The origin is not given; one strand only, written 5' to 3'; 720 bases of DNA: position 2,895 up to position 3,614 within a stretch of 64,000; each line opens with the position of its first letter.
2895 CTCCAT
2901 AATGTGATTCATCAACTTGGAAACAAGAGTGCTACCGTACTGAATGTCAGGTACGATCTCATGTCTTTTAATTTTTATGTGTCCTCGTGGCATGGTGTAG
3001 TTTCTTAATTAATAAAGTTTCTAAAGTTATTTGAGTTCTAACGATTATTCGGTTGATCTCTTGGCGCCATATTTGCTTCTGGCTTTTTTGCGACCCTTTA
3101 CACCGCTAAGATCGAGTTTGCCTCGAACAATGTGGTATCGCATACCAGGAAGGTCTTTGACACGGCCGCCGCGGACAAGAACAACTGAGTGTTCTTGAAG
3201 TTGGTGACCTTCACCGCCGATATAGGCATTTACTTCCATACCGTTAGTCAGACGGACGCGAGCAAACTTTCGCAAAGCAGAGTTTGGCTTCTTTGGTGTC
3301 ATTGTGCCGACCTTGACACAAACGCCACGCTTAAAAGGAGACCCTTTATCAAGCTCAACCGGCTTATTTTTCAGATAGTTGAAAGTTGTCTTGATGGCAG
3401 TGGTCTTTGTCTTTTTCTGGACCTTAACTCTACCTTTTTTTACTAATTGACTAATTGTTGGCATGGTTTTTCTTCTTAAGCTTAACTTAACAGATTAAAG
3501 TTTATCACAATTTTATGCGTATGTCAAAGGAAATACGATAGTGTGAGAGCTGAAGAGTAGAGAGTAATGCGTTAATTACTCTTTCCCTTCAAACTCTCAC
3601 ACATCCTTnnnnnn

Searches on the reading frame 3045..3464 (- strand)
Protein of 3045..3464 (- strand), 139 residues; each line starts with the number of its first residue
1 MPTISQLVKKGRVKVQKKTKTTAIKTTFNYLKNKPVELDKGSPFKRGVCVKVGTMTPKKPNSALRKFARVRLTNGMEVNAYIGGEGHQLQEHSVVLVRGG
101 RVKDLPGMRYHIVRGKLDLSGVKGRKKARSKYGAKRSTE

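Call 5: search_protein_families(library=pfam, proteins=[window:3045-3464:-], max_evalue=0.1)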
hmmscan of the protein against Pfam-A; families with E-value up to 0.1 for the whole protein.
window:3045-3464:- (139 aa): 1 family
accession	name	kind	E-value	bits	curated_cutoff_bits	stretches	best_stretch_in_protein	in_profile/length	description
PF00164.32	Ribosom_S12_S23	-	6.3e-36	122.9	22.3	1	40-136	9-107/110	Ribosomal protein S12/S23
